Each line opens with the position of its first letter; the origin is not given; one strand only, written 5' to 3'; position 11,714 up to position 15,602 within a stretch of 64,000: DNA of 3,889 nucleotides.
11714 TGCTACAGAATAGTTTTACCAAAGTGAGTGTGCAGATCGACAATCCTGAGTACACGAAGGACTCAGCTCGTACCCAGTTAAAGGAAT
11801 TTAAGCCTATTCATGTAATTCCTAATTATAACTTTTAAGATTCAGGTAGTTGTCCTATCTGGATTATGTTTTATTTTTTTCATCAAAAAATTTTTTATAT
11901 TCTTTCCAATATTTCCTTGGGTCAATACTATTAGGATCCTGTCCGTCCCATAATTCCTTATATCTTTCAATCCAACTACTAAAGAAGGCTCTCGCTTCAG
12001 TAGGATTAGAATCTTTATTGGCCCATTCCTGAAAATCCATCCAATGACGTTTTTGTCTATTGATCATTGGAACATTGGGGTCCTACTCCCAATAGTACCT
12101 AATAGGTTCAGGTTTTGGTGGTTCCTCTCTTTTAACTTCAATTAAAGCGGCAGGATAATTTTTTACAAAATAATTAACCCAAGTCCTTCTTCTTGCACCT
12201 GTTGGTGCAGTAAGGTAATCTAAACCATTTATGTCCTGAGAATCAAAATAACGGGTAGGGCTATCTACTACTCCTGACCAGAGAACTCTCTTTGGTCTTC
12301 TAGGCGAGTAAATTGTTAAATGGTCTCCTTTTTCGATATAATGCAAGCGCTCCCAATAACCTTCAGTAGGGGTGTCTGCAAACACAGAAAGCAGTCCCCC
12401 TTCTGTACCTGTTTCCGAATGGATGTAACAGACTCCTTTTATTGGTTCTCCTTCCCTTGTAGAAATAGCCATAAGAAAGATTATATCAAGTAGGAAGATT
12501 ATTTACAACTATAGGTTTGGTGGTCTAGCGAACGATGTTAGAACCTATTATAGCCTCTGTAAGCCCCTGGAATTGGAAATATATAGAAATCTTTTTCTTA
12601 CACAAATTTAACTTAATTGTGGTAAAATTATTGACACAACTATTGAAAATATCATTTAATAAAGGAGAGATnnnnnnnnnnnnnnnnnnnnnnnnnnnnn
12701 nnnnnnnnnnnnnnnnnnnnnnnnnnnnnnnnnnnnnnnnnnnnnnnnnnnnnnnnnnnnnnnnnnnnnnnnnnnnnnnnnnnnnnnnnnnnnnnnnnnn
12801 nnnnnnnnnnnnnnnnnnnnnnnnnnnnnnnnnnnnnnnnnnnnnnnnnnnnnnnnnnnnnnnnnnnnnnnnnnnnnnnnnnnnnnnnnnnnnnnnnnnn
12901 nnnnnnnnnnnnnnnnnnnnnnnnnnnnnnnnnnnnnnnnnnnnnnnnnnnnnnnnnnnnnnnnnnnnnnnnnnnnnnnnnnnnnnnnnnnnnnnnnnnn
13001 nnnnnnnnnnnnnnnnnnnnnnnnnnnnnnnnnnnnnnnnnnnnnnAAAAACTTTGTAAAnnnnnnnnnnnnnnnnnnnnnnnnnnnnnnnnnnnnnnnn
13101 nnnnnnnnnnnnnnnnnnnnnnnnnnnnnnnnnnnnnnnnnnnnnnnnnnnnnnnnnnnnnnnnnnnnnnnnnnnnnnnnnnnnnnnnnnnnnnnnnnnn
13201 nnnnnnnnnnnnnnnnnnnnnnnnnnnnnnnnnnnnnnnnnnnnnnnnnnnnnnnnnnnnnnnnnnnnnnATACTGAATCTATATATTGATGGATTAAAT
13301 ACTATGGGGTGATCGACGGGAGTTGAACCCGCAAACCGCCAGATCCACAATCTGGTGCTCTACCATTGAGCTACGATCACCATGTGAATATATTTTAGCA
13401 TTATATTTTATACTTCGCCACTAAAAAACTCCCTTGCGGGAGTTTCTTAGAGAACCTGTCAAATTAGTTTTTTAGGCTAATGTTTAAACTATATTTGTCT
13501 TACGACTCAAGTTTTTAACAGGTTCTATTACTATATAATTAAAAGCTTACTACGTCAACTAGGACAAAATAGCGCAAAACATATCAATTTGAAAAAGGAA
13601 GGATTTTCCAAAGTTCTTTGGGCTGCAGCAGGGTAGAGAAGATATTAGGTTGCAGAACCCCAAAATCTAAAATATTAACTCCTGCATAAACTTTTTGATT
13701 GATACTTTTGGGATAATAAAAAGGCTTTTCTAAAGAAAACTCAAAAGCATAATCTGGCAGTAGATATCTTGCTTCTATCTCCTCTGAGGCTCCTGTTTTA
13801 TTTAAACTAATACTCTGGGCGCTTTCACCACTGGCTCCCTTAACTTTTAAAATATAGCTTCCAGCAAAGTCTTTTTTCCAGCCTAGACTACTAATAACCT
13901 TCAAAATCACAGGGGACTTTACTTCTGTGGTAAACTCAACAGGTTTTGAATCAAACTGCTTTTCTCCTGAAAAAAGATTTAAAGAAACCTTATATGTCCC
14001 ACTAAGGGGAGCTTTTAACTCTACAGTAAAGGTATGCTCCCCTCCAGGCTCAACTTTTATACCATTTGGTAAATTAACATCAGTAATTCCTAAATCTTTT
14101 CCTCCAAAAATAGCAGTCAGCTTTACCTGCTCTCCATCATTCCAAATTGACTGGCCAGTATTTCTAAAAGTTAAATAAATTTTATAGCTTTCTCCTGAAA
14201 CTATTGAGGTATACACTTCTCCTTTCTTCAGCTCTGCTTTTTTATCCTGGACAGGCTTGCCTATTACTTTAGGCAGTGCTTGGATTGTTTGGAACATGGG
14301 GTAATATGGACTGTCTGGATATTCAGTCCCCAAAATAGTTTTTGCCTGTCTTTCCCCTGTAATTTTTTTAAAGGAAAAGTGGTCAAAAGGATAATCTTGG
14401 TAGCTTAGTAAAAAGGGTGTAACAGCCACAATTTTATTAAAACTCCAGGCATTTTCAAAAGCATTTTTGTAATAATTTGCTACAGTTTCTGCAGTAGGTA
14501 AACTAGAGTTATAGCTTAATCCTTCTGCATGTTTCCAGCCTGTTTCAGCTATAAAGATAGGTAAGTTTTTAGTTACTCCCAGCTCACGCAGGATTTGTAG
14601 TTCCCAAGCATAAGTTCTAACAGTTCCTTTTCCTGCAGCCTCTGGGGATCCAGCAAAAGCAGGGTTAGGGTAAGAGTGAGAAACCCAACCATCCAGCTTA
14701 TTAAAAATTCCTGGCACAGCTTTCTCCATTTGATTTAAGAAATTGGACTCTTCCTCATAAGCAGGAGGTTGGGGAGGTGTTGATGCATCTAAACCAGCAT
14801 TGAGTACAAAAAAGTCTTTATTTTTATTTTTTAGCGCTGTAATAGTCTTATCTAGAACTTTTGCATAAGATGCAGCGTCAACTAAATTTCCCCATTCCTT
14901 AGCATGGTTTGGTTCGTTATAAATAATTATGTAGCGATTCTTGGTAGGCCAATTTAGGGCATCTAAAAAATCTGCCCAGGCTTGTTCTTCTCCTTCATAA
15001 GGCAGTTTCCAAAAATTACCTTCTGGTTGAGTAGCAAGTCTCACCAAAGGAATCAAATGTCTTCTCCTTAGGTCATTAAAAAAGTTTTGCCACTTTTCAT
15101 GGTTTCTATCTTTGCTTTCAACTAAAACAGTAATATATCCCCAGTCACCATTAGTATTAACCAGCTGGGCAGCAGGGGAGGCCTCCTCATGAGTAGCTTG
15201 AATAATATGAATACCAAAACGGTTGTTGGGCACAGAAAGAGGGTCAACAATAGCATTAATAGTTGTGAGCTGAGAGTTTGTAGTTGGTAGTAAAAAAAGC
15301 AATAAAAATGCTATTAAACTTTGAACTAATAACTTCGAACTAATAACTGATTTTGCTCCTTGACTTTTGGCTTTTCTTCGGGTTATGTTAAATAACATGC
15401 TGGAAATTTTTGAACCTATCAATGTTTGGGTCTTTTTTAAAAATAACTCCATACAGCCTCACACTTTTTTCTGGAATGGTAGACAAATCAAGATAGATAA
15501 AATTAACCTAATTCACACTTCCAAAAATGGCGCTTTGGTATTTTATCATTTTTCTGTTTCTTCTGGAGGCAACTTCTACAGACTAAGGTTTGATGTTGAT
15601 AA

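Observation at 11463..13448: tRNA-His-adjacent accessory islet: inverted-order HicB-HicA plus two unknown W/Y-rich genes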

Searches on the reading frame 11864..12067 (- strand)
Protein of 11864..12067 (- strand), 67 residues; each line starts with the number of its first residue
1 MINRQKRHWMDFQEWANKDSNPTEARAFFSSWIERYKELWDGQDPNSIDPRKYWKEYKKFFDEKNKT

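Call 5: search_protein_families(library=pfam, max_evalue=1, proteins=[window:11864-12067:-])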
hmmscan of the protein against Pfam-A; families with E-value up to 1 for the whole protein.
window:11864-12067:- (67 aa): 1 family
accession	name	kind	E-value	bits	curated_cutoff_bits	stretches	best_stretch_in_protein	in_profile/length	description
PF09959.14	DUF2193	-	0.27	10.1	25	1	25-63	209-247/498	Uncharacterized protein conserved in archaea (DUF2193)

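Call 6: search_protein_families(library=ncbifam, max_evalue=1, proteins=[window:11864-12067:-])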
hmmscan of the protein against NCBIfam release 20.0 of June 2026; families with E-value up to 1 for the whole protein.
window:11864-12067:- (67 aa): 0 families

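Call 7: search_protein_families(library=phrogs, max_evalue=1, proteins=[window:11864-12067:-])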
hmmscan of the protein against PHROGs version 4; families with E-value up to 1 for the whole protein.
window:11864-12067:- (67 aa): 0 families

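Call 8: search_protein_families(library=padloc, max_evalue=1, proteins=[window:11864-12067:-])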
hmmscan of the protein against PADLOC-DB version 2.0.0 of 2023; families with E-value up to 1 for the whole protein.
window:11864-12067:- (67 aa): 0 families

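Call 52: search_protein_representatives(protein=window:11864-12067:-)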
Query: 67 residues. Proteins with E-value up to 0.001 (for the whole library): 2; up to 1e-10: 1; up to 1e-30: 1. The best 2 are listed.
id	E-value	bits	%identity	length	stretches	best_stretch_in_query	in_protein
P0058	1.1e-32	127.4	100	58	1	10-67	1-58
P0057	8.3e-08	48.5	43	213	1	2-66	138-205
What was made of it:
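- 11864..12472 (-): One orphan gene of about 201 codons, split by an in-frame amber codon (TAG at 12083-12085) into the 129-aa and 67-aa ORFs. The 67-aa part finds only itself and residues 138-205 of P0057 among 1.84 billion representative proteins (call 52).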

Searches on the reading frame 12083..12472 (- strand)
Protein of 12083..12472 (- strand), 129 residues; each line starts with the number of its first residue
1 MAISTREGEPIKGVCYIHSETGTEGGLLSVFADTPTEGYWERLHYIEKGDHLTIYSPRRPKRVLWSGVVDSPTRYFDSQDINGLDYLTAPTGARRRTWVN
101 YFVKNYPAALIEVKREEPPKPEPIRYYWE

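Call 5: search_protein_families(library=pfam, max_evalue=1, proteins=[window:12083-12472:-])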
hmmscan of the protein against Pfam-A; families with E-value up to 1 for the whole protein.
window:12083-12472:- (129 aa): 0 families

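Call 6: search_protein_families(library=ncbifam, max_evalue=1, proteins=[window:12083-12472:-])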
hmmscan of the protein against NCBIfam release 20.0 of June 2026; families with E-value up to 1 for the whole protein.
window:12083-12472:- (129 aa): 0 families

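Call 7: search_protein_families(library=phrogs, max_evalue=1, proteins=[window:12083-12472:-])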
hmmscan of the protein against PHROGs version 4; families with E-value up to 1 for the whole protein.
window:12083-12472:- (129 aa): 1 family
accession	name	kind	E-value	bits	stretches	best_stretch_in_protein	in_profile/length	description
phrog_5580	-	unknown function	0.39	11.6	0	43-66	27-50/61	-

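Call 8: search_protein_families(library=padloc, max_evalue=1, proteins=[window:12083-12472:-])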
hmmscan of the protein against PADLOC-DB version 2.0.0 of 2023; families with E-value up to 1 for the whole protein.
window:12083-12472:- (129 aa): 0 families

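Call 42: find_homologous_proteins(query=window:12083-12472:-, max_evalue=0.01)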
Query window:12083-12472:- (129 aa): 3 proteins with E <= 0.01 among 10 candidates.
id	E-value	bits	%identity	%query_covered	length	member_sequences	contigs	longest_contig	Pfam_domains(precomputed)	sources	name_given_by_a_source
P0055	4.5e-85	300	100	100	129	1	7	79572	-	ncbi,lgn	-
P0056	1.5e-66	240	81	100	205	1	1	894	-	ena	-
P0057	5.3e-63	229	74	100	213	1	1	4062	-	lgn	-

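Call 45: find_encoding_contigs(protein=P0057, flank=5000, max_places=3)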
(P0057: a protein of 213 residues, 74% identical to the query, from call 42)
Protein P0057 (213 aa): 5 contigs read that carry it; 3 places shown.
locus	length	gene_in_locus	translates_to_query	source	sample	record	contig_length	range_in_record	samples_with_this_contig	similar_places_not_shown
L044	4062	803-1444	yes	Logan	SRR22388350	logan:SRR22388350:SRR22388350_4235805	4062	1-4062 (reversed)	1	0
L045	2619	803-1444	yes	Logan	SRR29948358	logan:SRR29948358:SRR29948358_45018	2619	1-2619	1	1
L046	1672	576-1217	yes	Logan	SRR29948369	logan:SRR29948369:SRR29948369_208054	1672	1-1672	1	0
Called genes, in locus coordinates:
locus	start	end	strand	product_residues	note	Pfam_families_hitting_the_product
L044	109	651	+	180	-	-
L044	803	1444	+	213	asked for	-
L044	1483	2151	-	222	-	PF01569:PAP2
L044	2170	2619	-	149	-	-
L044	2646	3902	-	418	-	PF00270:DEAD, PF04851:ResIII, PF00271:Helicase_C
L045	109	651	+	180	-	-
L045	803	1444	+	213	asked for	-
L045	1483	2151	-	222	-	PF01569:PAP2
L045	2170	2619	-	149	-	?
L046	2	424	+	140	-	?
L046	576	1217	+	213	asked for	-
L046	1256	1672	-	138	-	?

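Call 46: find_encoding_contigs(protein=P0056, flank=5000, max_places=3)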
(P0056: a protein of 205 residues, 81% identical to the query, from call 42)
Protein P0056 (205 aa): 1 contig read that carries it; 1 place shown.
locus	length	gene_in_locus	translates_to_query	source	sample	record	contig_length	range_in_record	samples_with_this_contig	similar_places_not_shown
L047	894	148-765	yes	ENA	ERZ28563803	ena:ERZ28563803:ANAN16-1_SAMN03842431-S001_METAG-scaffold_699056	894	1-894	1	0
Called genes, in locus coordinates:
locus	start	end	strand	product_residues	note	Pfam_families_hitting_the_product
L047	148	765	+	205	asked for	-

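Call 84: search_protein_families(library=pfam, max_evalue=5, proteins=[P0056, P0057, L044:73-648:+])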
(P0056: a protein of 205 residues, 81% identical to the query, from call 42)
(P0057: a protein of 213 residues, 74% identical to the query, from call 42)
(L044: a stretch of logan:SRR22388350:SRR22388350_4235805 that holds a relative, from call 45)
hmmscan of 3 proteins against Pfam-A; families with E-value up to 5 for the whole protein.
P0056 (205 aa): 0 families

P0057 (213 aa): 0 families

L044:73-648:+ (192 aa): 3 families
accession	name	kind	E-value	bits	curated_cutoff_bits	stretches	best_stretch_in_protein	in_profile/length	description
PF08241.18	Methyltransf_11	-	4e-05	24.6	21.2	1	103-150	45-89/95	Methyltransferase domain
PF13649.12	Methyltransf_25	-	0.00017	22.6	27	1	102-150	48-95/97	Methyltransferase domain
PF13847.12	Methyltransf_31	-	0.00062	19.9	27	1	106-155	60-108/145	Methyltransferase domain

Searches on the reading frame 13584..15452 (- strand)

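Call 5: search_protein_families(library=pfam, max_evalue=1, proteins=[window:13584-15452:-])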
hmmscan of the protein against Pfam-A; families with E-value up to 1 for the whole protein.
window:13584-15452:- (622 aa): 3 families
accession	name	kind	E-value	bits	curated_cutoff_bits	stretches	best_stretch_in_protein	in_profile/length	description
PF16158.11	N_BRCA1_IG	-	0.0018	19.2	28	1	415-493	6-90/108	Ig-like domain from next to BRCA1 gene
PF00150.24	Cellulase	-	0.019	14.9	23.5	1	177-330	126-258/272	Cellulase (glycosyl hydrolase family 5)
PF21633.3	MOV-10_Ig-like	-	0.2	12.2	27.4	1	407-492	18-103/126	Helicase MOV-10, Ig-like domain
